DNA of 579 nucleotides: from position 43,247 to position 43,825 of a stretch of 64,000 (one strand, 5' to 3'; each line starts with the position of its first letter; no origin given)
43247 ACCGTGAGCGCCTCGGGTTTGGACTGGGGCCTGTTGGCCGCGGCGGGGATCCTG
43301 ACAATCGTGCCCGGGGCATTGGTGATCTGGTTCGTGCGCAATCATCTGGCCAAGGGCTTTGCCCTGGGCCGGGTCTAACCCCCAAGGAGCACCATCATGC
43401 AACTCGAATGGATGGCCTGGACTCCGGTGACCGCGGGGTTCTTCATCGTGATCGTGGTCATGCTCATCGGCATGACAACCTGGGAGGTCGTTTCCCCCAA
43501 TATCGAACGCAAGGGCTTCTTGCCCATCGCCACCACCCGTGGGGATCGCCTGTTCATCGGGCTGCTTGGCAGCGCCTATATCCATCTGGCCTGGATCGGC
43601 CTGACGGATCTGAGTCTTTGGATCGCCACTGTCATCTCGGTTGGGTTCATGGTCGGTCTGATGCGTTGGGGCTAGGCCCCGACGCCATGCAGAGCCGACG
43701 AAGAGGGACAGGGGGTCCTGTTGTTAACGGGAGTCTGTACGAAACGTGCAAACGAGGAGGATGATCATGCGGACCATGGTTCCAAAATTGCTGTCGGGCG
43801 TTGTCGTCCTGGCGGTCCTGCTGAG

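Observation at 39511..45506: Glycerol-type ABC importer (two ATPases, two permeases, DUF2160, large SBP) with one degenerate ATPase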

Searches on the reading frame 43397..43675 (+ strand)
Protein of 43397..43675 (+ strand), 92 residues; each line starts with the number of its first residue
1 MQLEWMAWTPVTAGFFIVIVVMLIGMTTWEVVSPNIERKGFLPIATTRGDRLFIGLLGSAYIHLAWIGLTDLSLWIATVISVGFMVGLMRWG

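Call 4: search_protein_families(library=pfam, proteins=[window:43397-43675:+])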
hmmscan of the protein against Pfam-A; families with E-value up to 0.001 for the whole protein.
window:43397-43675:+ (92 aa): 1 family
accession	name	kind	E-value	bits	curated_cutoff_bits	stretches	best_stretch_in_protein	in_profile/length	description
PF09928.14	DUF2160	-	3e-38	130.5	28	1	5-92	1-88/88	Predicted small integral membrane protein (DUF2160)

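Call 5: search_protein_families(library=ncbifam, proteins=[window:43397-43675:+])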
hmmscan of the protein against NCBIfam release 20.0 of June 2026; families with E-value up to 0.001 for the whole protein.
window:43397-43675:+ (92 aa): 0 families

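Call 25: find_related_loci(query=A2, collection=genome_contigs, flank=10000)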
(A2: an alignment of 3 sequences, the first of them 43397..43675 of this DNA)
Query A2 (92 aa) in genome_contigs; peptide patterns used: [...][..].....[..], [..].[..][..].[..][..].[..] (x = any residue, [..] = any of these).
600 stretches matched a pattern (row limit reached: there are more); 571 encode a relative of the query (tblastn E <= 1e-3); the best 80 are kept; 80 distinct loci.
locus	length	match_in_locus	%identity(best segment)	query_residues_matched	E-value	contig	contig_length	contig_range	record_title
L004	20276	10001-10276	78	1-92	6e-45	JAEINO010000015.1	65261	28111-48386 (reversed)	MAG: Pseudodesulfovibrio sp. isolate MAG6 NODE_423_length_65261_cov_35.120091, whole genome shotgun sequence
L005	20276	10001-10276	78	1-92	3e-43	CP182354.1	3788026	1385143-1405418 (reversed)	MAG: Desulfovibrio sp. isolate PCE-4 chromosome, complete genome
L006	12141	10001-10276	74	1-92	5e-43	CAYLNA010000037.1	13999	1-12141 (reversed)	MAG TPA_asm: uncultured Desulfovibrionaceae bacterium isolate binchicken_co115_159 genome assembly, contig: NODE_6712_le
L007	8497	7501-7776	74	1-92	2e-42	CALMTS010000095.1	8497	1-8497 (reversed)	MAG TPA_asm: uncultured Desulfomicrobium sp. isolate SRR6284161_bin.88_CONCOCT_v1.1_MAG genome assembly, contig: ERZ7951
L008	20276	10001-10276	74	1-92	4e-42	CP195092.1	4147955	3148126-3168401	Desulfovibrio caledoniensis strain lm2024 chromosome, complete genome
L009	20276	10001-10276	73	1-92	4e-42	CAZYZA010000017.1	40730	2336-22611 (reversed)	MAG TPA_asm: uncultured Desulfovibrionaceae bacterium isolate binchicken_co168_104 genome assembly, contig: NODE_1646_le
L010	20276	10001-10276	74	1-92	3e-39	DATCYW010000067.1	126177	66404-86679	MAG TPA_asm: Malonomonas sp. isolate SMAG_U54 k141_334180, whole genome shotgun sequence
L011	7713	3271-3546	72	1-92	1e-38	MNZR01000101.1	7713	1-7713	MAG: Syntrophobacteraceae bacterium CG2_30_61_12 cg2_3.0_scaffold_10019_c, whole genome shotgun sequence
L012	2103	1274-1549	70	1-92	6e-37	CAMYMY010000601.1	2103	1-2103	MAG: uncultured Kiloniellales bacterium isolate FCS_M_Alpha_09 genome assembly, contig: scaffold_65544, whole genome sho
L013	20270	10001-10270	67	3-92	7e-36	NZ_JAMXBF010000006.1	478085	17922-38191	Pseudomonas subflava strain YIM B01952 contig6, whole genome shotgun sequence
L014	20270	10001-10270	69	3-92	4e-36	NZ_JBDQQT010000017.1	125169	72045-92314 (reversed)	Pseudomonas sp. CAU 1711 contig17, whole genome shotgun sequence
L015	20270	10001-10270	68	3-92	1e-35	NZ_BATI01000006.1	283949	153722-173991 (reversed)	Aquipseudomonas alcaligenes NBRC 14159, whole genome shotgun sequence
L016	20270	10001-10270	66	3-92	3e-35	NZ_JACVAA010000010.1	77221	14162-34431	Pseudomonas sp. PDM15 NODE_10_length_77221_cov_57.755986, whole genome shotgun sequence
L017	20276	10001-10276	64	1-92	2e-35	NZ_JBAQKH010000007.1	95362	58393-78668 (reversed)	MAG: Pseudomonas sp. isolate MFD06452_ilm_asm_bin10 k127_13736, whole genome shotgun sequence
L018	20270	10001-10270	66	3-92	5e-35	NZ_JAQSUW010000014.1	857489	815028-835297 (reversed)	Pseudomonas sp. Gutcm_11s 250, whole genome shotgun sequence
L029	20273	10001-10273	60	2-92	1e-33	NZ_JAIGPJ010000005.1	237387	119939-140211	Pseudomonas cichorii strain LCYJ23 Scaffold5, whole genome shotgun sequence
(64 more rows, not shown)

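Call 69: search_protein_families(library=pfam, proteins=[L013:2018-3910:+, L013:3907-5856:-, L013:12132-13139:+, L013:13588-15051:-, L029:2520-3902:+, L029:3966-5825:-, L029:12152-13045:+, L029:524-2509:+], max_evalue=0.00001)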
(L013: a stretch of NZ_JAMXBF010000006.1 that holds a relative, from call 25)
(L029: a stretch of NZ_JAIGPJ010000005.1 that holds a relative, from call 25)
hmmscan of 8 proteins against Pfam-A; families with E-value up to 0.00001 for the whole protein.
L013:2018-3910:+ (630 aa): 2 families
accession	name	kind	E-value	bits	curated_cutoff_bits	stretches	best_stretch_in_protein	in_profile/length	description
PF00563.25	EAL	-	7.4e-75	251.8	31.3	1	383-613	3-236/236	EAL domain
PF00990.26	GGDEF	-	6e-50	169.6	23.8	1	205-361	1-160/161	Diguanylate cyclase, GGDEF domain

L013:3907-5856:- (649 aa): 6 families
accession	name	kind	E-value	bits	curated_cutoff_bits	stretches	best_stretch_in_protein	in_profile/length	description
PF00158.32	Sigma54_activat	-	3e-65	219.4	20.2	1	351-514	5-167/168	Sigma-54 interaction domain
PF14532.12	Sigma54_activ_2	-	4.5e-20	72.7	25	1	359-519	12-138/138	Sigma-54 interaction domain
PF25601.1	AAA_lid_14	-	8.5e-13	48.4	27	1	527-596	9-80/87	AAA+ ATPase lid domain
PF01590.32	GAF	-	1.1e-10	42.6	22.4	1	103-224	16-132/133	GAF domain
PF02954.25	HTH_8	-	7.9e-07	29.2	22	1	618-644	15-41/42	Bacterial regulatory protein, Fis family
PF07728.20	AAA_5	-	8.5e-06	26.3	22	0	371-492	2-125/139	AAA domain (dynein-related subfamily)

L013:12132-13139:+ (335 aa): 0 families

L013:13588-15051:- (487 aa): 0 families

L029:2520-3902:+ (460 aa): 6 families
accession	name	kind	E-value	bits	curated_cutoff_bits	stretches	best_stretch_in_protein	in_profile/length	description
PF01406.26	tRNA-synt_1e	-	7.6e-138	459.4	27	1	15-313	2-300/301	tRNA synthetases class I (C) catalytic domain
PF09190.17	DALR_2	-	1.1e-20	74.3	22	1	340-394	1-57/57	DALR domain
PF09334.17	tRNA-synt_1g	-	3.5e-12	46.2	20.1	0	246-309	307-371/391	tRNA synthetases class I (M)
PF23493.1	CysS_C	-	6e-11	42.7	23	1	412-457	6-51/51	Cysteinyl-tRNA ligase anticodon binding domain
PF00133.28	tRNA-synt_1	-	3.5e-07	29.8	22.7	1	222-304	330-413/414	tRNA synthetases class I (I, L, M and V)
PF01921.24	tRNA-synt_1f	-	8.2e-06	25.4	27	0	260-312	275-328/360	tRNA synthetases class I (K)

L029:3966-5825:- (619 aa): 5 families
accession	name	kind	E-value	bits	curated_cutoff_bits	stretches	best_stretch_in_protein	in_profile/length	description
PF00158.32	Sigma54_activat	-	1.8e-65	220.1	20.2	1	317-480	5-167/168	Sigma-54 interaction domain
PF14532.12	Sigma54_activ_2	-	2e-18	67.4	25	1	328-485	15-138/138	Sigma-54 interaction domain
PF25601.1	AAA_lid_14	-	1e-13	51.3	27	1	488-560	4-78/87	AAA+ ATPase lid domain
PF02954.25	HTH_8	-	1.3e-09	38.1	22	1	589-616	14-41/42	Bacterial regulatory protein, Fis family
PF13556.12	HTH_30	-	1.4e-06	28.4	27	1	591-619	10-38/59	PucR C-terminal helix-turn-helix domain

L029:12152-13045:+ (297 aa): 0 families

L029:524-2509:+ (661 aa): 3 families
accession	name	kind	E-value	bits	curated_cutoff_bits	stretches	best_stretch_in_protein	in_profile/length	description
PF00749.27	tRNA-synt_1c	-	1.1e-108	363.4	23.4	1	135-430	1-298/314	tRNA synthetases class I (E and Q), catalytic domain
PF03950.23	tRNA-synt_1c_C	-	2.5e-30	105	23.9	1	448-547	1-91/91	tRNA synthetases class I (E and Q), anti-codon binding domain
PF20974.2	tRNA-synt_1c_C2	-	1.9e-25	89.8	23.9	1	563-639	1-69/69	tRNA synthetases class I (E and Q), anti-codon binding domain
